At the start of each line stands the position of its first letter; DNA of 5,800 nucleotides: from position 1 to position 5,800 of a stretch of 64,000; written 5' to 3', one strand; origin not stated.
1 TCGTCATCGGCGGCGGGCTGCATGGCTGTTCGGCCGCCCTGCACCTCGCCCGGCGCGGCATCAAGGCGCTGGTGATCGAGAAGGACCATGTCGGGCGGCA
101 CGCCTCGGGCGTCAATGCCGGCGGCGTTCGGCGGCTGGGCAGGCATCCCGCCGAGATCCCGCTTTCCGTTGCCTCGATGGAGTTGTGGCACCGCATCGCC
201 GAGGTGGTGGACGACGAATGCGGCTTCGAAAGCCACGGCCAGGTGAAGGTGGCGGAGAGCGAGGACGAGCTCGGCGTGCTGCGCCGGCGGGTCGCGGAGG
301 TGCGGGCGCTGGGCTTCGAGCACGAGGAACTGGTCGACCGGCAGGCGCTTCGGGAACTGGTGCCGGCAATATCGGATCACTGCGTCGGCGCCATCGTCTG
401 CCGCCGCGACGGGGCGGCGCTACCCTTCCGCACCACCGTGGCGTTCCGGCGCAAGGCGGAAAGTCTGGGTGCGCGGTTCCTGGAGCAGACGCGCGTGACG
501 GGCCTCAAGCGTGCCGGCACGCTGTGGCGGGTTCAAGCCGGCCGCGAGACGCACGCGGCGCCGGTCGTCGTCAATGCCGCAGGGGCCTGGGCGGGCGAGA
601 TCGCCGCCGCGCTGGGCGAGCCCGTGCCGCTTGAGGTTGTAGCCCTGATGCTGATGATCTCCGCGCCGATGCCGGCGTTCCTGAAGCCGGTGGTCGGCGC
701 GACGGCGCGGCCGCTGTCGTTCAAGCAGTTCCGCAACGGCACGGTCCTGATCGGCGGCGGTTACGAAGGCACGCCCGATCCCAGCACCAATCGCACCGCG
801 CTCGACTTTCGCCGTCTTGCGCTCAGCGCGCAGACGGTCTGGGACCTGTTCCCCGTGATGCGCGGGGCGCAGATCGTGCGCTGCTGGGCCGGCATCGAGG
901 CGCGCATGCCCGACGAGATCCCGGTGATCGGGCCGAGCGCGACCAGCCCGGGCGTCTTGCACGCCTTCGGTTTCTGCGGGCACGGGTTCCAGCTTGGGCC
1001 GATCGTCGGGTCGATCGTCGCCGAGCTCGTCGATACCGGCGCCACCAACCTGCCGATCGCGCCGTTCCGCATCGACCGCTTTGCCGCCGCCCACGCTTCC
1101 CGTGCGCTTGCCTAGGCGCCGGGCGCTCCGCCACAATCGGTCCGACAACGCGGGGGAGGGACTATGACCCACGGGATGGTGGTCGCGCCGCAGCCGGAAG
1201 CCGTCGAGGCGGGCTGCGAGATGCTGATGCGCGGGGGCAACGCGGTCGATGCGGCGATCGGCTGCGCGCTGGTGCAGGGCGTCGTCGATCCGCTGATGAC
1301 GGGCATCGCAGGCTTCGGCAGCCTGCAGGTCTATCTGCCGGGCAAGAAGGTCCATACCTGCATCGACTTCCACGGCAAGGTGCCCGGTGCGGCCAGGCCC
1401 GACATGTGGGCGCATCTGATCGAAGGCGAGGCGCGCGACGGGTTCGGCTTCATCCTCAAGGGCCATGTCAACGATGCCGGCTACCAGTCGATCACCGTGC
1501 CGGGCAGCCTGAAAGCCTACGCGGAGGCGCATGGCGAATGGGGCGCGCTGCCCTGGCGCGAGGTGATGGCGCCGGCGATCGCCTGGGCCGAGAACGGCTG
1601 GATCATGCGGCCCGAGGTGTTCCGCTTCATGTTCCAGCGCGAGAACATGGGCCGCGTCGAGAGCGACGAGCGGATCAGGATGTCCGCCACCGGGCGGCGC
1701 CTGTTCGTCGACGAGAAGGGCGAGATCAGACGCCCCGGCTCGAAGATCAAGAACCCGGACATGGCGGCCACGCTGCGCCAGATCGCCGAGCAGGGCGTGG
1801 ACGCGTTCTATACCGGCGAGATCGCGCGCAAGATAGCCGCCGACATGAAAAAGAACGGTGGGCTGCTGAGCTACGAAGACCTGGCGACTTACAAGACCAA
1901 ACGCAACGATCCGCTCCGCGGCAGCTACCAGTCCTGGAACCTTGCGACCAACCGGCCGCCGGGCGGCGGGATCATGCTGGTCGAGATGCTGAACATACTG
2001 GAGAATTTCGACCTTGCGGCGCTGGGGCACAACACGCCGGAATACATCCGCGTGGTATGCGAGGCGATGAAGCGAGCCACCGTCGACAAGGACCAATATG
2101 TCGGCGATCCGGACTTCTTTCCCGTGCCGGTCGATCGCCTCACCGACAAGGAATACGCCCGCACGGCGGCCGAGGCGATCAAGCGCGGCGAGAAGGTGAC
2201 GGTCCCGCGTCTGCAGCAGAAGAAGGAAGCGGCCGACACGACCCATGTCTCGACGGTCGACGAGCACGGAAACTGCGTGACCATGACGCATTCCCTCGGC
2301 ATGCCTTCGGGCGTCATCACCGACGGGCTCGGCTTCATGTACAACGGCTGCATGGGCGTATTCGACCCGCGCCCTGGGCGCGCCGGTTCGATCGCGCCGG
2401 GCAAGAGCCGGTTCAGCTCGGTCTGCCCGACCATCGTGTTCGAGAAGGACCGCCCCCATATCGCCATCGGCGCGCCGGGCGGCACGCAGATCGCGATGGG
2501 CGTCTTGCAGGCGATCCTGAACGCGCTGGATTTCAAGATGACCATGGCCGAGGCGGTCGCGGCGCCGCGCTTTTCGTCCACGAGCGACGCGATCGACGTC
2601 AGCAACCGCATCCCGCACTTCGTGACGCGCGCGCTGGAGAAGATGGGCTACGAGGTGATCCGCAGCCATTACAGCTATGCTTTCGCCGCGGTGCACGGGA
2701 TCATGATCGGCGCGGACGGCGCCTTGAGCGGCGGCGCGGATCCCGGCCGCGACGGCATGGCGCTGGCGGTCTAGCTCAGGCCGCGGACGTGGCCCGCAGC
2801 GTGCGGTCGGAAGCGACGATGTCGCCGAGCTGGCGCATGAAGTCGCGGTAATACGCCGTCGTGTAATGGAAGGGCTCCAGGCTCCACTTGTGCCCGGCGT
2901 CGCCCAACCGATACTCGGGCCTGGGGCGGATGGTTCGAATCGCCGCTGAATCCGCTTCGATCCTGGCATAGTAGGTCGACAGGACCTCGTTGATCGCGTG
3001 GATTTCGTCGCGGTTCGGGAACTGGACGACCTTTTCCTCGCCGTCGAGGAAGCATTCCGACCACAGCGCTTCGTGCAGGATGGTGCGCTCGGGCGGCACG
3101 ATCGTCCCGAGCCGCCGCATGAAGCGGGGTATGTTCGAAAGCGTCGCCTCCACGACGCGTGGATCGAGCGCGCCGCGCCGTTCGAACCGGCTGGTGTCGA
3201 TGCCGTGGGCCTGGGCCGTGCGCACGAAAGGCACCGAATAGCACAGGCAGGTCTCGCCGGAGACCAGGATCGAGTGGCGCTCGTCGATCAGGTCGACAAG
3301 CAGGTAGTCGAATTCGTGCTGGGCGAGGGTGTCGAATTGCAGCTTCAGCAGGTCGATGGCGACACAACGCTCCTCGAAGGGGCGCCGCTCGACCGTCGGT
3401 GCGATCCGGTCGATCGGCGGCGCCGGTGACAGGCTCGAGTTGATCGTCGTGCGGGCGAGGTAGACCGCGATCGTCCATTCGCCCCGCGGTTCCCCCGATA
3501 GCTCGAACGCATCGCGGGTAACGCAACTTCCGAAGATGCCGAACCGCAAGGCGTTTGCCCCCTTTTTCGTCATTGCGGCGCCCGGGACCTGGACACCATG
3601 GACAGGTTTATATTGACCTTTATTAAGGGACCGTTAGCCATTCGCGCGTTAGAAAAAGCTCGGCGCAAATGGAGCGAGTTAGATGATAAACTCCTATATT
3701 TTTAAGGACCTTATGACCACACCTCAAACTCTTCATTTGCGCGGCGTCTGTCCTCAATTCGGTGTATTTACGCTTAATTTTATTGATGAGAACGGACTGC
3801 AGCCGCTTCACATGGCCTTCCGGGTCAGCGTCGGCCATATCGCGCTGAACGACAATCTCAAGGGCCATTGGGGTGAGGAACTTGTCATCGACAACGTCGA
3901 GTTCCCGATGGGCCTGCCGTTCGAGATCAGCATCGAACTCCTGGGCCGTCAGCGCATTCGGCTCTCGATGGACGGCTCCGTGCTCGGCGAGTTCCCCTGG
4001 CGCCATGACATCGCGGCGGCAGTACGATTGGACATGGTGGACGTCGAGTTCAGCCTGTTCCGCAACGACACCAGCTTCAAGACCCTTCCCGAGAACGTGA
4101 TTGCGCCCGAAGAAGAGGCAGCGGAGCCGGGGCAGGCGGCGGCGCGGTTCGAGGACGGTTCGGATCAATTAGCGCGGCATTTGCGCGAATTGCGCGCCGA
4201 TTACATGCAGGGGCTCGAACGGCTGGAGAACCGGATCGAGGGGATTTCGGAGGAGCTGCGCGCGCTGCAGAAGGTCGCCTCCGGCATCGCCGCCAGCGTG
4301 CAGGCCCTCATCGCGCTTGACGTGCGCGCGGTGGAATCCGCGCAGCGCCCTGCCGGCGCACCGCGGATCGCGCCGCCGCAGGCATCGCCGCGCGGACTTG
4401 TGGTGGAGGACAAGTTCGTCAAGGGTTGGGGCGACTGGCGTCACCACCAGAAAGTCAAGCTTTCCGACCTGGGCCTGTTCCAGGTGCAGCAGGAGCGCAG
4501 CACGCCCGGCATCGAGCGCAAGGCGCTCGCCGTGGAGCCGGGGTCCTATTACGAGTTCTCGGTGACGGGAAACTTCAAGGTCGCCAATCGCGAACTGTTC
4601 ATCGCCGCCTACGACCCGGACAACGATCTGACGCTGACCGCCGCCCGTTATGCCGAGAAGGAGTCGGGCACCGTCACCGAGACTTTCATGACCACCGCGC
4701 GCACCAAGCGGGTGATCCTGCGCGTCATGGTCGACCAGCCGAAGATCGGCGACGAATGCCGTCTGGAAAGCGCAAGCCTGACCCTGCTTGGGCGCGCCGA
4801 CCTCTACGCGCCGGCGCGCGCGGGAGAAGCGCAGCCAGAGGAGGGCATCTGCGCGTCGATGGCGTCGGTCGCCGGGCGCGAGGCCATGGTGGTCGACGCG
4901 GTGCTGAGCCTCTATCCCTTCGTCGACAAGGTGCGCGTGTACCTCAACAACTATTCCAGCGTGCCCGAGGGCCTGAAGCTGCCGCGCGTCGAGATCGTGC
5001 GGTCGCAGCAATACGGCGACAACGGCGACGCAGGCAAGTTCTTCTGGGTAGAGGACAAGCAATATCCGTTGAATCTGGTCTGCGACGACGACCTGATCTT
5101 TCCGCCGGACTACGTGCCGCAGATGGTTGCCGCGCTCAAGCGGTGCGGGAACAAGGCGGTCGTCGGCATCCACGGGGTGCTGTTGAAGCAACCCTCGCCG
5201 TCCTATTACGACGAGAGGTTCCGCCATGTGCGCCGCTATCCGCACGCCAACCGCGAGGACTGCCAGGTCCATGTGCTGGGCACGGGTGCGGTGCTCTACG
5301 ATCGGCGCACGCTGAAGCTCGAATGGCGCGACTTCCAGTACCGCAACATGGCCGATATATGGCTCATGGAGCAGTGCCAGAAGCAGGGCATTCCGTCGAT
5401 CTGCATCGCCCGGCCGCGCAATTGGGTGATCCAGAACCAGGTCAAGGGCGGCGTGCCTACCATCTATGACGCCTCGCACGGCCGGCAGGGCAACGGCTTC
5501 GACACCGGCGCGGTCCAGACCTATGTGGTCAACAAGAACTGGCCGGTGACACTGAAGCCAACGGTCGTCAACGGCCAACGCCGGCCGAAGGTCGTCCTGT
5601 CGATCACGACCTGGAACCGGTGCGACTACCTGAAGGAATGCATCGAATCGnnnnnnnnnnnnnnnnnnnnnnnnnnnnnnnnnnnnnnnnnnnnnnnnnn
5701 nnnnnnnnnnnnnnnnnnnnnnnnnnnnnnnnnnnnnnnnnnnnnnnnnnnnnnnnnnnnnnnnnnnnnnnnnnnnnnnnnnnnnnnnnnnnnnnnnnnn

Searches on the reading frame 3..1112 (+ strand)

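Call 8: search_protein_families(library=pfam, proteins=[window:3-1112:+], max_evalue=0.001)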
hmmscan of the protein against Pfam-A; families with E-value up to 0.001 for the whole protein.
window:3-1112:+ (370 aa): 4 families
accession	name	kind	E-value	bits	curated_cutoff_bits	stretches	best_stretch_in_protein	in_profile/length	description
PF01266.30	DAO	-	1.5e-69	235.7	27.9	1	1-342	4-353/353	FAD dependent oxidoreductase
PF13450.12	NAD_binding_8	-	1.6e-06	28.8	21.9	1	1-43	1-43/68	NAD(P)-binding Rossmann-like domain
PF00890.30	FAD_binding_2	-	4.4e-06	26.6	20.4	1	1-198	4-206/414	FAD binding domain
PF13738.12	Pyr_redox_3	-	0.00084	19.1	30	0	1-32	2-34/305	Pyridine nucleotide-disulphide oxidoreductase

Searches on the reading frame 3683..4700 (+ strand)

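Call 36: search_protein_families(library=pfam, proteins=[window:3683-4700:+], max_evalue=0.1)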
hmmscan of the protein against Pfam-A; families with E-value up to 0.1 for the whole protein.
window:3683-4700:+ (339 aa): 1 family
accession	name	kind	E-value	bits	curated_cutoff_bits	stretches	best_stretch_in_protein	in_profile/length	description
PF00337.29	Gal-bind_lectin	-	4.1e-08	33.2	22.1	1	11-116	10-119/132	Galactoside-binding lectin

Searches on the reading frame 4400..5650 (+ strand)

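Call 36: search_protein_families(library=pfam, proteins=[window:4400-5650:+], max_evalue=0.1)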
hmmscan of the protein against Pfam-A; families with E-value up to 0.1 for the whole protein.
window:4400-5650:+ (417 aa): 3 families
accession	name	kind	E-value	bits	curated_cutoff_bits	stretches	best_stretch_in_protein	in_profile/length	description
PF00535.33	Glycos_transf_2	-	0.0003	21.2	23.3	1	226-303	83-162/168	Glycosyl transferase family 2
PF13506.12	Glyco_transf_21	-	0.069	13.1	21.7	0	219-248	28-57/174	Glycosyl transferase family 21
PF04640.20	PLATZ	-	0.082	14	25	0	367-408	18-58/79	PLATZ transcription factor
